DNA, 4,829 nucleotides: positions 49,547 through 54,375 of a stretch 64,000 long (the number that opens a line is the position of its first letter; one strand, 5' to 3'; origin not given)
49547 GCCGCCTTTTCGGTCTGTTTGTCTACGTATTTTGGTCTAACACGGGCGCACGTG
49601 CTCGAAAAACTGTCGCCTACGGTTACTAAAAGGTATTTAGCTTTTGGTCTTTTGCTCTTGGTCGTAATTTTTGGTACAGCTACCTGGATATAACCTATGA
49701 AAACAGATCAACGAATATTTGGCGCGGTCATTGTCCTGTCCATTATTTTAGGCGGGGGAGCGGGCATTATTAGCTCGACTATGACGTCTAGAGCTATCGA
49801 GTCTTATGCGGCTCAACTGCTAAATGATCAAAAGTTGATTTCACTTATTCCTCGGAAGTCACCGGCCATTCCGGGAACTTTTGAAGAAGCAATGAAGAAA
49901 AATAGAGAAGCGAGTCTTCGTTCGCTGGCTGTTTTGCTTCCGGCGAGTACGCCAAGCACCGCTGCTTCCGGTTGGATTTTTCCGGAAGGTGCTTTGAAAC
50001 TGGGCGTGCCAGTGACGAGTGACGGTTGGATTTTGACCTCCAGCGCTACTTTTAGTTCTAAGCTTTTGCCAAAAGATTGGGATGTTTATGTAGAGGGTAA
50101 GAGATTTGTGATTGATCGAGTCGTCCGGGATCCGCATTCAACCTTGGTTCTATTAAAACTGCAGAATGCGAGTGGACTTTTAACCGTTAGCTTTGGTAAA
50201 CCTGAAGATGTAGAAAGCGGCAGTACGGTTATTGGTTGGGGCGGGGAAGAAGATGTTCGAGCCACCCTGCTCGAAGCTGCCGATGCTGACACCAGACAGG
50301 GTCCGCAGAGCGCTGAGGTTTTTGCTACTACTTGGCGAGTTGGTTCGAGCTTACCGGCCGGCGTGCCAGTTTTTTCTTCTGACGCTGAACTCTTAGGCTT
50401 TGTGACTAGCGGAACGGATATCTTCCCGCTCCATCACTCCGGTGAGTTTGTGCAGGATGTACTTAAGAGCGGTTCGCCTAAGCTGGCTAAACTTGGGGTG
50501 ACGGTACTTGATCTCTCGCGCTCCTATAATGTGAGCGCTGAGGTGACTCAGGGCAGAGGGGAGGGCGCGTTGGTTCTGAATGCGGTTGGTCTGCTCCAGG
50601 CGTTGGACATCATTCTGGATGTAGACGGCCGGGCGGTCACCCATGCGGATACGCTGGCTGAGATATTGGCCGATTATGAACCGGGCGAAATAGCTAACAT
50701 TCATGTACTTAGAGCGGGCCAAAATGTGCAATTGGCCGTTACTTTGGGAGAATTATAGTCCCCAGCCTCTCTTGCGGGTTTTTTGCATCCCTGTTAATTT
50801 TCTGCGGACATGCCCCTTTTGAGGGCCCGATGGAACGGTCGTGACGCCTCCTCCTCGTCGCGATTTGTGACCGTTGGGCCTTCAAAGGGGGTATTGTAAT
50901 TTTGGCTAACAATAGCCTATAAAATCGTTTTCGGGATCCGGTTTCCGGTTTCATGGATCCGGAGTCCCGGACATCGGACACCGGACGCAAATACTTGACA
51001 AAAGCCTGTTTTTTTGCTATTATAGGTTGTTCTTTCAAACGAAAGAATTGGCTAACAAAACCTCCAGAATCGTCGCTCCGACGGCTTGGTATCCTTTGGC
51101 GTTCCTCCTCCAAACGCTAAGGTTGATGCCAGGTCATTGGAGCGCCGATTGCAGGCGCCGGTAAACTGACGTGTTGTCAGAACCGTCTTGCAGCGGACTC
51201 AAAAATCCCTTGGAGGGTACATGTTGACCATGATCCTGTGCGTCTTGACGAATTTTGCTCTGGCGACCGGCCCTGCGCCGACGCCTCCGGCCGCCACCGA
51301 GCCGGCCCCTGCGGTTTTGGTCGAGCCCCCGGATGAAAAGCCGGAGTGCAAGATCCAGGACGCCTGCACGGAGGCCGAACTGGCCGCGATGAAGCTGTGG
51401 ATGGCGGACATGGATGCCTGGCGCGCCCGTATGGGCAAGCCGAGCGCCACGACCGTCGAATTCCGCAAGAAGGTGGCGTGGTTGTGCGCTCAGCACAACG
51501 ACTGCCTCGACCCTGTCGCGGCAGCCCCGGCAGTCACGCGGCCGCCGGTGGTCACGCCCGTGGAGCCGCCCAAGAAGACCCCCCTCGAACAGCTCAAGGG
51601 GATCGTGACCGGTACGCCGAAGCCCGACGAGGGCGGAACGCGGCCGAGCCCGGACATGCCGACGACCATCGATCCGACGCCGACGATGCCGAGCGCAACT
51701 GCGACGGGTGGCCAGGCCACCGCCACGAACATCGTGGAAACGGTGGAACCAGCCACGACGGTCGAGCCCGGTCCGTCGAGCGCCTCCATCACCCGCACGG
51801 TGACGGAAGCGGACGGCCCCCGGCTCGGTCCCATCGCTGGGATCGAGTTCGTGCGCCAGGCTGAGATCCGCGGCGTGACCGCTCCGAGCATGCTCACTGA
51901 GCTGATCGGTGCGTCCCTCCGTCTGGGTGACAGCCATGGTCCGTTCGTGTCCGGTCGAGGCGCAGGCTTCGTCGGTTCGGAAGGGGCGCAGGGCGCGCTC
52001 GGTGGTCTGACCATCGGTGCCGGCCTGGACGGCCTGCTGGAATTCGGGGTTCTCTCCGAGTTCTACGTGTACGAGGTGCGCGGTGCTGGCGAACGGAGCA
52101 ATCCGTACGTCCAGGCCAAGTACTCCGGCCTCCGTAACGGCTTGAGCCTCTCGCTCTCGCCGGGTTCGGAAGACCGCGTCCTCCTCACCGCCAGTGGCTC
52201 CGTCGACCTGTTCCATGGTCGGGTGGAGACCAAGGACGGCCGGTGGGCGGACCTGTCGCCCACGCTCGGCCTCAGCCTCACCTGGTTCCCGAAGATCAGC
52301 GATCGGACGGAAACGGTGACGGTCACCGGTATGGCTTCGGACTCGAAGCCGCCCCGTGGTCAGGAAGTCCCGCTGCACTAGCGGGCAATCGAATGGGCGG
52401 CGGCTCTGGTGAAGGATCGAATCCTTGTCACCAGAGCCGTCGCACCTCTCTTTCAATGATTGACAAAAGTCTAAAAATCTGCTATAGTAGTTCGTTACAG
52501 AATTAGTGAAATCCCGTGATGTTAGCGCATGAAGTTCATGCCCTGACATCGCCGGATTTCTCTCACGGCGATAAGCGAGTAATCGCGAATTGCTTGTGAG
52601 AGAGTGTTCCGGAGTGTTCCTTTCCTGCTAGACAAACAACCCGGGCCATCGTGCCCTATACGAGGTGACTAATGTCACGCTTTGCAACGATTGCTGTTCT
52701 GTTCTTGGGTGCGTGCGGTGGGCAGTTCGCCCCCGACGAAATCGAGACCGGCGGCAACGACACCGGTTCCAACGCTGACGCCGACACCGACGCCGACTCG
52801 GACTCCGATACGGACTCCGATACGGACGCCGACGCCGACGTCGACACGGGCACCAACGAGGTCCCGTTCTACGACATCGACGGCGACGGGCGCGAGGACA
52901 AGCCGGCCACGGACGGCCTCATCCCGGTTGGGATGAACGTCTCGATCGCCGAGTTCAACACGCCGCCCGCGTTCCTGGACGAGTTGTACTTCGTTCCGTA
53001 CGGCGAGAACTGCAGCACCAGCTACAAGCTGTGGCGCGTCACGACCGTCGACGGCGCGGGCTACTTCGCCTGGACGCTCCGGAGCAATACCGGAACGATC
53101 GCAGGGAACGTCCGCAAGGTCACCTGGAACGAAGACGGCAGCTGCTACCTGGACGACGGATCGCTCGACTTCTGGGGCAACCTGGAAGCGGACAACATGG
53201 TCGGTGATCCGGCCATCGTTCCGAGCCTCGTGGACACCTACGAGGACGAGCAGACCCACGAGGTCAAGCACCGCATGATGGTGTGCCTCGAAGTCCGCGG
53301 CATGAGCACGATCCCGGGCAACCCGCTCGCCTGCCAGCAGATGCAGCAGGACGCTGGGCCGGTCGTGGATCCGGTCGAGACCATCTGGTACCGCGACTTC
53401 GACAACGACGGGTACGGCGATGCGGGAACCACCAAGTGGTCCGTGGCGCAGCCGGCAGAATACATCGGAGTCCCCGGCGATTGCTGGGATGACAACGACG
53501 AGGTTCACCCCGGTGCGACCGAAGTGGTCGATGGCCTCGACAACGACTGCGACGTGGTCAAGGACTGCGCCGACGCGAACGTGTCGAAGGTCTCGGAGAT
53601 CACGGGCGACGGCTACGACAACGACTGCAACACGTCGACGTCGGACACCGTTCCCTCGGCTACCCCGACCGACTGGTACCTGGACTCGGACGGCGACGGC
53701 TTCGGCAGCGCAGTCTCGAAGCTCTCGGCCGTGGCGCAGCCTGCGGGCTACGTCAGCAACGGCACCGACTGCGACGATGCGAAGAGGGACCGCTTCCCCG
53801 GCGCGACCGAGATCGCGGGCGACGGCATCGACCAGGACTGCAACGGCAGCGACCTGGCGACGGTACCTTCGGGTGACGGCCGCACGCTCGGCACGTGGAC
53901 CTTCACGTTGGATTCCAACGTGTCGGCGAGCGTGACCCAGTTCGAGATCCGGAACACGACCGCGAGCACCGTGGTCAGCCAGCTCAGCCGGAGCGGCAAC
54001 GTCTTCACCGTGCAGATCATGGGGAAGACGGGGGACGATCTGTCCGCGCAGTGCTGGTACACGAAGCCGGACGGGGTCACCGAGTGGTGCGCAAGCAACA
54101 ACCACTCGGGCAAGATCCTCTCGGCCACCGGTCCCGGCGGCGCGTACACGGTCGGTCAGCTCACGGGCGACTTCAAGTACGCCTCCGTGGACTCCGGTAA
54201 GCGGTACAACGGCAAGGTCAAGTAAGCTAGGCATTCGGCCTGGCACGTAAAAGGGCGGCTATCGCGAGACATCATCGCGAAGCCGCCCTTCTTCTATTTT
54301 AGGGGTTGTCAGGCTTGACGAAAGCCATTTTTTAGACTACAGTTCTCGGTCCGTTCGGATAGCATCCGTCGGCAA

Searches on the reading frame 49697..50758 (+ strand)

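Call 56: search_protein_families(library=pfam, proteins=[window:49697-50758:+], max_evalue=0.001)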
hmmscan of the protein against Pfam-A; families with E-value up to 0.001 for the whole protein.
window:49697-50758:+ (353 aa): 2 families
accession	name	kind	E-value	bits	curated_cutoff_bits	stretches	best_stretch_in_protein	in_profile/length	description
PF13180.12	PDZ_2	-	5.1e-05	23.9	27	1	298-350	29-80/80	PDZ domain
PF13365.12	Trypsin_2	-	0.00092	20.4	27.6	0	103-234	3-143/144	Trypsin-like peptidase domain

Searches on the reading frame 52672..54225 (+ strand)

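Call 56: search_protein_families(library=pfam, proteins=[window:52672-54225:+], max_evalue=0.001)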
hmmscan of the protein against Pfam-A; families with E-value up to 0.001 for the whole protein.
window:52672-54225:+ (517 aa): 1 family
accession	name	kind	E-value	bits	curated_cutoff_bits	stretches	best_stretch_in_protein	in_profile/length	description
PF11617.13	Cu-binding_MopE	-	2e-15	57.2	27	2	366-393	1-27/30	Putative metal-binding motif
